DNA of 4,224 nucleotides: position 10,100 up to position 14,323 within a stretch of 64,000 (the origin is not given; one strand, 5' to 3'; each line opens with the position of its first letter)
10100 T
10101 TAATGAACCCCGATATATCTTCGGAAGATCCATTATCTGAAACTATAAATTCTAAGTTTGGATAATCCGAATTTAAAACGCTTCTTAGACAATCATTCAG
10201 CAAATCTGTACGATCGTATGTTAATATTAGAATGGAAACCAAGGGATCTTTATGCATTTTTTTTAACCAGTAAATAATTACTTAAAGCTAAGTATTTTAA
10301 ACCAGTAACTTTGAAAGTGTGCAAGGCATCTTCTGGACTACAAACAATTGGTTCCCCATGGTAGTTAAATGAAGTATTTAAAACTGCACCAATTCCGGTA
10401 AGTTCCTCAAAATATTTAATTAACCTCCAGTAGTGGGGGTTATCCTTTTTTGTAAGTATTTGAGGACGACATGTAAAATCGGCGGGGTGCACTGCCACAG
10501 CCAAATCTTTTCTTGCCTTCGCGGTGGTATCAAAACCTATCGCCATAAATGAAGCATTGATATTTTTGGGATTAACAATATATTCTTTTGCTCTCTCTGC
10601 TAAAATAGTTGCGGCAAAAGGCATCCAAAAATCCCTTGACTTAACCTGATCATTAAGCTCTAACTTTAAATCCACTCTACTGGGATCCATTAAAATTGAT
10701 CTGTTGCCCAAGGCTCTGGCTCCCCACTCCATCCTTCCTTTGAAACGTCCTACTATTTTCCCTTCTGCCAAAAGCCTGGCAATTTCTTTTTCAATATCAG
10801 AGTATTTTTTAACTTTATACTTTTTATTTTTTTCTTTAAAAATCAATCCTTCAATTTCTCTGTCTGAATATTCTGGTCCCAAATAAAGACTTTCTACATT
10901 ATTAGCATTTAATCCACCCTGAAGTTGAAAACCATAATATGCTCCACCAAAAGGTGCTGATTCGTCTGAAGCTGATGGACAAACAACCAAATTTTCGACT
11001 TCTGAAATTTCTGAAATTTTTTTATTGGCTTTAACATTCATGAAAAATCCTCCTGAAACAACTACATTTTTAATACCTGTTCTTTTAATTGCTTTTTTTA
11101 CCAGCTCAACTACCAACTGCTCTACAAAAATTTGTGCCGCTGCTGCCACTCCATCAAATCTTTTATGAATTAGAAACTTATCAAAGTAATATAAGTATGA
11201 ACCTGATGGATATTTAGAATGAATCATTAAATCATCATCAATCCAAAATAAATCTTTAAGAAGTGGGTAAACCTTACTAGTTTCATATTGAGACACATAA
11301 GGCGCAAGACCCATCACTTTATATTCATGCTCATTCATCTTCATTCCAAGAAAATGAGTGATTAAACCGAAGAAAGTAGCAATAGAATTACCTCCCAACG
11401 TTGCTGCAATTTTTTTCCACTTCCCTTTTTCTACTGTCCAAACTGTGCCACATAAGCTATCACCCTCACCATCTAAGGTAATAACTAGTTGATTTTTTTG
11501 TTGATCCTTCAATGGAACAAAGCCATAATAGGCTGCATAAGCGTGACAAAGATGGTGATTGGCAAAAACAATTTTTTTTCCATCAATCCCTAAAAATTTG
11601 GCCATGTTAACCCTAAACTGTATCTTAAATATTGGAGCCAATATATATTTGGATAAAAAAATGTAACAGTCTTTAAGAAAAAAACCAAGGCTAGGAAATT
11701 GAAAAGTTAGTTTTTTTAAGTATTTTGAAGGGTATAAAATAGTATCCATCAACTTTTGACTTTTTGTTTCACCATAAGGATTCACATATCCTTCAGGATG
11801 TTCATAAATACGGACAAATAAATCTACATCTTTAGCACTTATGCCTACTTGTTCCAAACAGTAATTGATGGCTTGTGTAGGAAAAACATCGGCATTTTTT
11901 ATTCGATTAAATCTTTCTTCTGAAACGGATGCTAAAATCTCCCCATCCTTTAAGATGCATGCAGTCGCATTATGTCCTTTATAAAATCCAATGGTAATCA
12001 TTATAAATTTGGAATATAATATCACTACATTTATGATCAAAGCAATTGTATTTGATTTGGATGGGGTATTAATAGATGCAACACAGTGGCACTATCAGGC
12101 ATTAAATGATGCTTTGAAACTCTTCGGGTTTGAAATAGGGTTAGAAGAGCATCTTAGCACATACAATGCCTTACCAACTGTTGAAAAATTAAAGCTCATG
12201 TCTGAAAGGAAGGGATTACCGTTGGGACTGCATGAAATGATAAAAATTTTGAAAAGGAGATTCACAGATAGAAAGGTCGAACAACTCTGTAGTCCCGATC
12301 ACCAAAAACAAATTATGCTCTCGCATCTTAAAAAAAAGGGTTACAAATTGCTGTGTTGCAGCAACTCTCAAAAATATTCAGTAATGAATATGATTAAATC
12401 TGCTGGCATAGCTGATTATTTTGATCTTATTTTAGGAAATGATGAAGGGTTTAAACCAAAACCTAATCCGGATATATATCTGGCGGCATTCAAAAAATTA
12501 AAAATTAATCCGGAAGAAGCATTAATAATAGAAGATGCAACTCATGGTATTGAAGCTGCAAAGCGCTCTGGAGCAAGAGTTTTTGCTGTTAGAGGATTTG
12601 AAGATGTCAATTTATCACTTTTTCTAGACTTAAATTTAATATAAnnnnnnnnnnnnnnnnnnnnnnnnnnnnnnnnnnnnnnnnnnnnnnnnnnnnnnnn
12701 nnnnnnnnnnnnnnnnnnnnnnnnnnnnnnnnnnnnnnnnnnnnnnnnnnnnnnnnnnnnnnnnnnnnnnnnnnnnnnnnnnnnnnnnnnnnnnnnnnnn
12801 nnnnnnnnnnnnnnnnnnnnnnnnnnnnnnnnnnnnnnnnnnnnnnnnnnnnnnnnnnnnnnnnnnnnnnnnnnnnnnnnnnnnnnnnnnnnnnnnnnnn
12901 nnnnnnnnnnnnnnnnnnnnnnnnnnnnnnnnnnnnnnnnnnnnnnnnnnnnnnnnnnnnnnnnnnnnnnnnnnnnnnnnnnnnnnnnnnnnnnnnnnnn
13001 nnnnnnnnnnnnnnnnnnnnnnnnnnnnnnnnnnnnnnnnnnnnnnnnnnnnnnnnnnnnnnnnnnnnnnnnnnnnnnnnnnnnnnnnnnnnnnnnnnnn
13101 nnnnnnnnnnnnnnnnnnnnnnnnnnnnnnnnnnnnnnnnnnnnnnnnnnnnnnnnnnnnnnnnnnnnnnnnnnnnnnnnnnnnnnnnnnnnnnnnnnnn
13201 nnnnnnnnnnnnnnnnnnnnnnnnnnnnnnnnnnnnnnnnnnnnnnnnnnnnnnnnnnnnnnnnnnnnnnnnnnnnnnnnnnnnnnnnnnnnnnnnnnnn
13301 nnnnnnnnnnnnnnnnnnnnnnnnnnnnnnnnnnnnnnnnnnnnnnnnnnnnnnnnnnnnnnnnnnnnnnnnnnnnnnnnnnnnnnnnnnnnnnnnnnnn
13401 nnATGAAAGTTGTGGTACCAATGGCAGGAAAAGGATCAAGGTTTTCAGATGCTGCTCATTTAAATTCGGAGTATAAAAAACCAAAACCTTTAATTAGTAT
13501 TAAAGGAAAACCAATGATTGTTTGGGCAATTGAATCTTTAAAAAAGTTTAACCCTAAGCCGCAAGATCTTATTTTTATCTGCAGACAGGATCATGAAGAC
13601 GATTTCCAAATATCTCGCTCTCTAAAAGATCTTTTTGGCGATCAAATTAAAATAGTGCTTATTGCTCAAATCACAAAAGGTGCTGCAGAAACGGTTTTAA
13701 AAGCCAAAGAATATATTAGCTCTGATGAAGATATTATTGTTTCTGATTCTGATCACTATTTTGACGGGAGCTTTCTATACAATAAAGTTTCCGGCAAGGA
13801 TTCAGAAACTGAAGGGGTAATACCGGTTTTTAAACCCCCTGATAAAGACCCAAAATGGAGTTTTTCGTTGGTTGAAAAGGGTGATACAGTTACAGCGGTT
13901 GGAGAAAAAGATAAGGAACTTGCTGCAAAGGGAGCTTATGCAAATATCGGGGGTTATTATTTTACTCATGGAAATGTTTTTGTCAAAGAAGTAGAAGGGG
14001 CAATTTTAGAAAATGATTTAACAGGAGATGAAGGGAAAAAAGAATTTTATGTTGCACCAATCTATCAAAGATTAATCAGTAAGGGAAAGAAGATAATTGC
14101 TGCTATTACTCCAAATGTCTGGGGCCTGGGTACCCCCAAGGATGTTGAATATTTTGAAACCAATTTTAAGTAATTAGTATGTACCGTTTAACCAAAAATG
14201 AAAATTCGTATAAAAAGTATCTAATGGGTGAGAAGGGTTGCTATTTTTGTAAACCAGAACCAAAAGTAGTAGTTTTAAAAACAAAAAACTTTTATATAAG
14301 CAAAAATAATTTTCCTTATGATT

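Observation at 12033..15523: Compact cassette of a HAD phosphatase, two tandem sugar-1-P nucleotidyltransferases, a HIT protein and an IMPase-family phosphatase: possible novel nucleotide-activated donor pathway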

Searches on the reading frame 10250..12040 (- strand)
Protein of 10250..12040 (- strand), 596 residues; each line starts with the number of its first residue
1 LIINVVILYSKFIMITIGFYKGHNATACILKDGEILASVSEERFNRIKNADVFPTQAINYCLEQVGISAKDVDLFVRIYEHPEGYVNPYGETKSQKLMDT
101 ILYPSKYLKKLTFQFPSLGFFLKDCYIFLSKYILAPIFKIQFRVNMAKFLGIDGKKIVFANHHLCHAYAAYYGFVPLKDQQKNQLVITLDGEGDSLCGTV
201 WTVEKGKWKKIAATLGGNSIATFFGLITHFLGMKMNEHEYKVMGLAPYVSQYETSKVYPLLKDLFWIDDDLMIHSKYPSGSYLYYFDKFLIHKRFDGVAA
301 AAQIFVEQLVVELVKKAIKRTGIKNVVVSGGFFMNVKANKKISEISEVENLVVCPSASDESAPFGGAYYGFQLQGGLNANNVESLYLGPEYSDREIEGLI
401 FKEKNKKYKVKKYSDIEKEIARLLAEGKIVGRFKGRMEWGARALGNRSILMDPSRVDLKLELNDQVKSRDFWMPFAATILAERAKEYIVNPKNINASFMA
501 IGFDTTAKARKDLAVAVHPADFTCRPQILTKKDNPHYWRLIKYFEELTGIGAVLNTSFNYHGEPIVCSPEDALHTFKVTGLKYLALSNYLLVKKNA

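Call 3: search_protein_families(library=pfam, proteins=[window:10250-12040:-], max_evalue=0.01)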
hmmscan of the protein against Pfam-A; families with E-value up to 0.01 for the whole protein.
window:10250-12040:- (596 aa): 3 families
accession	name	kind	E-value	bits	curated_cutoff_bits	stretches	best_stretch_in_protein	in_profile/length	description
PF16861.10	Carbam_trans_C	-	1.3e-58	197.8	27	1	421-593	1-170/170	Carbamoyltransferase C-terminus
PF02543.21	Carbam_trans_N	-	9.2e-36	124.4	24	1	22-367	9-345/346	Carbamoyltransferase N-terminus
PF22521.2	HypF_C_2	-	0.0013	19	27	1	298-350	169-221/241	Carbamoyltransferase, Kae1-like Domain, second subdomain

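Call 4: search_protein_families(library=ncbifam, proteins=[window:10250-12040:-], max_evalue=0.01)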
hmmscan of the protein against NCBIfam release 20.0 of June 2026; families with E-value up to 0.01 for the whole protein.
window:10250-12040:- (596 aa): 4 families
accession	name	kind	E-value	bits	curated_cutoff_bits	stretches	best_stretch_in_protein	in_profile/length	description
NF041651.1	nodul_NodU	equivalog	8e-30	104.1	1000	1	290-564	265-528/556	nodulation protein NodU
TIGR00143.1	hypF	equivalog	1.4e-06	26.8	466.1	1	297-347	663-713/741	carbamoyltransferase HypF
TIGR00329.1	gcp_kae1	subfamily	0.0055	16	207.8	0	293-350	229-286/305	tRNA (adenosine(37)-N6)-threonylcarbamoyltransferase complex transferase subunit TsaD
TIGR03723.1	T6A_TsaD_YgjD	equivalog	0.0056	15.8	296.1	0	297-352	234-289/314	tRNA (adenosine(37)-N6)-threonylcarbamoyltransferase complex transferase subunit TsaD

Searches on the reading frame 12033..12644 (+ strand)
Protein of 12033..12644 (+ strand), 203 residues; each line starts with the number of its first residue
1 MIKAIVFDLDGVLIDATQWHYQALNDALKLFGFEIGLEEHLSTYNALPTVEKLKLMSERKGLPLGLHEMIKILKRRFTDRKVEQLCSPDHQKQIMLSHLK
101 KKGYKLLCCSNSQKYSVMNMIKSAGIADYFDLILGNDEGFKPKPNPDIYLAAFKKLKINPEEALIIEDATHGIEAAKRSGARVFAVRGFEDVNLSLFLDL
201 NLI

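Call 3: search_protein_families(library=pfam, proteins=[window:12033-12644:+], max_evalue=0.01)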
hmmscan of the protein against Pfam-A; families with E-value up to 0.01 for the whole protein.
window:12033-12644:+ (203 aa): 4 families
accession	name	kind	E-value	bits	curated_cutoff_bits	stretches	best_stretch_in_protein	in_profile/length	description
PF13419.12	HAD_2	-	5.3e-36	124.8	23.8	1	5-186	1-178/178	Haloacid dehalogenase-like hydrolase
PF00702.32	Hydrolase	-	5.7e-25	89.3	26.4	1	2-180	1-191/191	haloacid dehalogenase-like hydrolase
PF13242.12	Hydrolase_like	-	1e-05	25.8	22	1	143-187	4-49/75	HAD-hyrolase-like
PF13344.12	Hydrolase_6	-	0.0056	17.1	27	0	5-19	1-15/101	Haloacid dehalogenase-like hydrolase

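Call 4: search_protein_families(library=ncbifam, proteins=[window:12033-12644:+], max_evalue=0.01)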
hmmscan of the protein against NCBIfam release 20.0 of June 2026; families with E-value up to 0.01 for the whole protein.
window:12033-12644:+ (203 aa): 40 families (the best 25 are shown)
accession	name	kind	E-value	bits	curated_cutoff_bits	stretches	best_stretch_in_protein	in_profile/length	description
TIGR02009.1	PGMB-YQAB-SF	subfamily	8.9e-28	97.7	153.35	1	2-186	1-186/186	beta-phosphoglucomutase family hydrolase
TIGR01990.1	bPGM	equivalog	6.4e-26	91.5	189.4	1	2-186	1-186/187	beta-phosphoglucomutase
NF009804.0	PRK13288.1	equivalog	3.1e-22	79.1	218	1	1-186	2-181/215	pyrophosphatase PpaX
NF009695.0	PRK13222.1-2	equivalog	2.2e-21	76.4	225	1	2-186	6-193/226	phosphoglycolate phosphatase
TIGR02253.1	CTE7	subfamily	7.4e-20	71.7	169.75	1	1-180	1-188/221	TIGR02253 family HAD-type hydrolase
TIGR01449.2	PGP_bact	equivalog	1.5e-17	63.8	180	1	5-187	1-185/213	phosphoglycolate phosphatase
NF046057.1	bifunc_MtlD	equivalog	2.6e-17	62.5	800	1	2-186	7-191/683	bifunctional mannitol-1-phosphate dehydrogenase/phosphatase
NF008087.0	PRK10826.1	equivalog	4.4e-17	62.4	191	1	2-186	7-191/222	hexitol phosphatase HxpB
TIGR01509.1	HAD-SF-IA-v3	subfamily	7.6e-17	61.9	29.4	1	121-185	91-153/154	HAD-IA family hydrolase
NF053653.1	InDiPhoBT2121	equivalog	2.7e-16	59.8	245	1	2-186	1-186/216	inorganic diphosphatase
NF008000.0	PRK10725.1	equivalog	3.9e-16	59.7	215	1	3-187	6-186/188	fructose-1-phosphate/6-phosphogluconate phosphatase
NF009697.0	PRK13222.1-4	equivalog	9.1e-15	54.6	327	1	2-183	7-190/232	phosphoglycolate phosphatase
NF009694.0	PRK13222.1-1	equivalog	9.6e-15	54.6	415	1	93-182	117-206/252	phosphoglycolate phosphatase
TIGR01454.1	AHBA_synth_RP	hypoth_equivalog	9.8e-15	54.7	246.65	1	5-185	1-173/205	AHBA synthesis associated protein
TIGR01428.1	HAD_type_II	equivalog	1.1e-14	54.9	125.4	1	95-186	99-190/197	haloacid dehalogenase type II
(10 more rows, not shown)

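Call 46: search_solved_structures(query=window:12033-12644:+, max_evalue=1e-8, show_alignments=3)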
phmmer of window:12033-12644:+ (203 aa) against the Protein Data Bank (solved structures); distinct sequences matched with E-value up to 1e-8: 40.
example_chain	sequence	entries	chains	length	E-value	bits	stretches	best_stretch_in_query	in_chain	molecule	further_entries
3e58_A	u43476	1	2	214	1.8e-18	70.4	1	1-190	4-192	putative Beta-phosphoglucomutase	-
2nyv_A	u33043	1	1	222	2.4e-17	66.8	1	2-193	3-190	Phosphoglycolate phosphatase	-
3kbb_A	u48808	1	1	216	2.5e-17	66.7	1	3-186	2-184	Phosphorylated carbohydrates phosphatase TM_1254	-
2yy6_A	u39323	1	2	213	3.2e-17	66.4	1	3-193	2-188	phosphoglycolate phosphatase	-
4gib_A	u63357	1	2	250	2.2e-16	63.6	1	1-192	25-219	Beta-phosphoglucomutase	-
6hdi_A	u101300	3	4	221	3.5e-16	63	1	1-192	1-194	Beta-phosphoglucomutase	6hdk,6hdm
6h8y_A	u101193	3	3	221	4.5e-16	62.6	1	1-192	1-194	Beta-phosphoglucomutase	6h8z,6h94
6hdh_A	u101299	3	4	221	1.6e-15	60.8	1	1-192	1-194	Beta-phosphoglucomutase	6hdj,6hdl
1lvh_A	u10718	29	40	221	1.6e-15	60.8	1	1-192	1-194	beta-phosphoglucomutase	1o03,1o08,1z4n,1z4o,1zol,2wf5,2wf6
5olw_A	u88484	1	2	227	1.8e-15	60.7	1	1-192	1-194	Beta-phosphoglucomutase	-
3fm9_A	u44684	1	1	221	2.3e-15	60.3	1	1-192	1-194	Beta-phosphoglucomutase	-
4uar_A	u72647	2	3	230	6.4e-15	58.9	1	1-189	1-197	Protein CbbY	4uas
5ok0_A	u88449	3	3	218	7.9e-15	58.6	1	1-192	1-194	Beta-phosphoglucomutase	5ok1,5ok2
5ojz_A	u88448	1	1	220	8.2e-15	58.5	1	1-192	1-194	Beta-phosphoglucomutase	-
6hdf_A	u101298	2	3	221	8.3e-15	58.5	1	1-192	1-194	Beta-phosphoglucomutase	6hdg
3quc_A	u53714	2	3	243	9e-12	48.6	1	2-187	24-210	INORGANIC PYROPHOSPHATASE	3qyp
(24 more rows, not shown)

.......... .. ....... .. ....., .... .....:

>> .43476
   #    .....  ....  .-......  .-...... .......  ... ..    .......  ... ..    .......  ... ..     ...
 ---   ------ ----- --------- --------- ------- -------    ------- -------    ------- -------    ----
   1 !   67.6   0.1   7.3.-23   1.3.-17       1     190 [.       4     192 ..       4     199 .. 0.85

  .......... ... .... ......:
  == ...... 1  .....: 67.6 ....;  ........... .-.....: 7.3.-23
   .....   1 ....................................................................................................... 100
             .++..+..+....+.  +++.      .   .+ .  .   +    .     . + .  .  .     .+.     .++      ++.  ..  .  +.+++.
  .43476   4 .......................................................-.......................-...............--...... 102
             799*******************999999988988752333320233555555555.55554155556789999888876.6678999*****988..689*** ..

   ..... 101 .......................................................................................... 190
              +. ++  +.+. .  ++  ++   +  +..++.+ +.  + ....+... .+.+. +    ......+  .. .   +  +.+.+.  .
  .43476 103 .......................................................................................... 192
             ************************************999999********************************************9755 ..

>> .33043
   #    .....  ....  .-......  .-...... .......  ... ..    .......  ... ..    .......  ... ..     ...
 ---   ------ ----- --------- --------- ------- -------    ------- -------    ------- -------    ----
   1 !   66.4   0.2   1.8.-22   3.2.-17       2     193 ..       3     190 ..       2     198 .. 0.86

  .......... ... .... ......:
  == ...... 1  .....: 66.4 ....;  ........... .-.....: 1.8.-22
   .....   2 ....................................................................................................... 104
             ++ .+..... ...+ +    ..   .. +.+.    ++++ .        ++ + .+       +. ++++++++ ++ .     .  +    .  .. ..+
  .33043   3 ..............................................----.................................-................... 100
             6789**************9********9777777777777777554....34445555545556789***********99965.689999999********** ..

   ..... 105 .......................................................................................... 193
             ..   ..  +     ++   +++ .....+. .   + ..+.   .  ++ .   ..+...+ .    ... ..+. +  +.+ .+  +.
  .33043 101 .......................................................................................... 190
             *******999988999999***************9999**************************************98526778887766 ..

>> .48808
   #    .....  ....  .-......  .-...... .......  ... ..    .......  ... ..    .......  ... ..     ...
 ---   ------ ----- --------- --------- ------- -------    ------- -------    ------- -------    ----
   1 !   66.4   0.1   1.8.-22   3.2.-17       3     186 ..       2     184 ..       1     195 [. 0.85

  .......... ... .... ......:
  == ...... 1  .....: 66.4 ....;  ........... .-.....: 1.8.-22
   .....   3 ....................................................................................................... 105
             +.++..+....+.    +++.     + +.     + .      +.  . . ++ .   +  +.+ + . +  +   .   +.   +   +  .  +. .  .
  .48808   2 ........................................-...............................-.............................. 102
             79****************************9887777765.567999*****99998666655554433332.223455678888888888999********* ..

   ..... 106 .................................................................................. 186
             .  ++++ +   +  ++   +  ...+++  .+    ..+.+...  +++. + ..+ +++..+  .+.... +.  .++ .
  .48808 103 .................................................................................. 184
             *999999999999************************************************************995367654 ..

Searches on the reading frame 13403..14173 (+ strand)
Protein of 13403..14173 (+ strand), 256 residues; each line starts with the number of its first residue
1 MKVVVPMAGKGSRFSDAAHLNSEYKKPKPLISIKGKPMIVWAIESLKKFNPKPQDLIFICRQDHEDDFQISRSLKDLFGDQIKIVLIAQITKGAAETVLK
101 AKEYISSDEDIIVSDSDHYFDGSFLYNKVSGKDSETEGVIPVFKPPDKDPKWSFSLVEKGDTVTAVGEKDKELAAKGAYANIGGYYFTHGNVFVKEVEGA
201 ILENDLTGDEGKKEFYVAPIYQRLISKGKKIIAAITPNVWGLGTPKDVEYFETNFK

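Call 3: search_protein_families(library=pfam, proteins=[window:13403-14173:+], max_evalue=0.01)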
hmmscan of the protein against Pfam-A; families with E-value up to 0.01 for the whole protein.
window:13403-14173:+ (256 aa): 3 families
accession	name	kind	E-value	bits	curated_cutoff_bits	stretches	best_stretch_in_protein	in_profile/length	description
PF00483.29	NTP_transferase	-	2.1e-11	44.3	21.2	1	9-213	8-204/245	Nucleotidyl transferase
PF12804.13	NTP_transf_3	-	5.7e-05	23.8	27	1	4-120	2-98/160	MobA-like NTP transferase domain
PF01128.25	IspD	-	0.00032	21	27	1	1-142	1-127/221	2-C-methyl-D-erythritol 4-phosphate cytidylyltransferase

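Call 4: search_protein_families(library=ncbifam, proteins=[window:13403-14173:+], max_evalue=0.01)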
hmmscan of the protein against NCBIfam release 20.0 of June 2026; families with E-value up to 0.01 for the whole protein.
window:13403-14173:+ (256 aa): 17 families
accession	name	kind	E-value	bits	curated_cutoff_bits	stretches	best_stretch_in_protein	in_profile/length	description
TIGR03992.1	Arch_glmU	subfamily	3.1e-13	49.4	292.1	1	1-189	1-170/393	bifunctional sugar-1-phosphate nucleotidylyltransferase/acetyltransferase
TIGR01208.1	rmlA_long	equivalog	2.7e-12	46.2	320.25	1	2-240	1-218/353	glucose-1-phosphate thymidylyltransferase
NF041173.1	Sug_nt_acttase_Thmprot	equivalog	7.4e-10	38.3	600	1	1-135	1-123/405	bifunctional sugar-1-phosphate nucleotidylyltransferase/acetyltransferase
NF010937.0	PRK14357.1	equivalog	1.6e-09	37.2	658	1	1-222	1-197/448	bifunctional UDP-N-acetylglucosamine diphosphorylase/glucosamine-1-phosphate N-acetyltransferase GlmU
TIGR01173.1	glmU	equivalog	1.1e-07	31.1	366.85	1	1-235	1-213/452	bifunctional UDP-N-acetylglucosamine diphosphorylase/glucosamine-1-phosphate N-acetyltransferase GlmU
NF041313.1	UDPGP_AglF_Halo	equivalog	5.4e-07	29.3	400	1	1-171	1-160/234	UTP--glucose-1-phosphate uridylyltransferase AglF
NF010933.0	PRK14353.1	equivalog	1.7e-06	27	505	1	4-238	9-223/453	bifunctional UDP-N-acetylglucosamine diphosphorylase/glucosamine-1-phosphate N-acetyltransferase GlmU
NF045761.1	NAMPUrTaseMurU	equivalog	2e-05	24.6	250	1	1-160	1-154/226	N-acetylmuramate alpha-1-phosphate uridylyltransferase MurU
NF012024.0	PRK15480.1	equivalog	4.1e-05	22.9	588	1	28-190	26-182/292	glucose-1-phosphate thymidylyltransferase RfbA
TIGR01207.1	rmlA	equivalog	4.7e-05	22.6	360.65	1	28-189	22-177/286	glucose-1-phosphate thymidylyltransferase RfbA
NF041135.1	IPPtranDIPPsyn_Thcocales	equivalog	5.5e-05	22.3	580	1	1-132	1-116/419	bifunctional L-myo-inositol-1-phosphate cytidylyltransferase/CDP-L-myo-inositol myo-inositolphosphotransferase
NF006986.0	PRK09451.1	equivalog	0.00015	20.7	725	1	1-233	6-214/456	bifunctional UDP-N-acetylglucosamine diphosphorylase/glucosamine-1-phosphate N-acetyltransferase GlmU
TIGR00453.1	ispD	equivalog_domain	0.00018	21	181.3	1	3-115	2-99/219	2-C-methyl-D-erythritol 4-phosphate cytidylyltransferase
NF006899.0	PRK09382.1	equivalog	0.0003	20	417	1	2-147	8-139/387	bifunctional 2-C-methyl-D-erythritol 4-phosphate cytidylyltransferase/2-C-methyl-D-erythritol 2,4-cyclodiphosphate synthase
TIGR02623.1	G1P_cyt_trans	equivalog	0.0013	18.2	300.25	1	1-46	1-40/255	glucose-1-phosphate cytidylyltransferase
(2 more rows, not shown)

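Call 6: search_solved_structures(query=window:13403-14173:+, max_evalue=0.01)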
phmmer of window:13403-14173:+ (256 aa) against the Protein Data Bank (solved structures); distinct sequences matched with E-value up to 0.01: 10.
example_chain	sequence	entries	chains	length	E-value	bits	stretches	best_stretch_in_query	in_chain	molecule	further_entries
4evw_A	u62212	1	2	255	4.7e-08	35.8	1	3-231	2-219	Nucleoside-diphosphate-sugar pyrophosphorylase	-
2y6p_A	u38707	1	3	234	0.0028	20.1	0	18-50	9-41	3-DEOXY-MANNO-OCTULOSONATE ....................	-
3pkp_A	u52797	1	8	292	0.0037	19.8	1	27-191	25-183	Glucose-1-phosphate thymidylyltransferase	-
1h5s_A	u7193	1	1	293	0.0045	19.5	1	27-192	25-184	Glucose-1-phosphate thymidylyltransferase 1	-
1h5s_D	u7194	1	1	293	0.0047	19.4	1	27-190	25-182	Glucose-1-phosphate thymidylyltransferase 1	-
1mp3_A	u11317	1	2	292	0.0061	19.1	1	29-191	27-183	GLUCOSE-1-PHOSPHATE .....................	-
1h5r_B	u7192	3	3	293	0.0064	19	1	27-190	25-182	GLUCOSE-1-PHOSPHATE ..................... | Glucose-1-phosphate thymidylyltransferase 1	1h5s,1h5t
1h5r_A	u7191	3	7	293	0.0064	19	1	27-190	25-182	GLUCOSE-1-PHOSPHATE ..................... | Glucose-1-phosphate thymidylyltransferase 1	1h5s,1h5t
3pkq_A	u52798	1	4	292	0.0074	18.8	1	27-191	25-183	Glucose-1-phosphate thymidylyltransferase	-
1mp4_A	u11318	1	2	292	0.0084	18.6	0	29-191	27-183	W224H Variant of S. Enterica RmlA Bound to UDP-Glucose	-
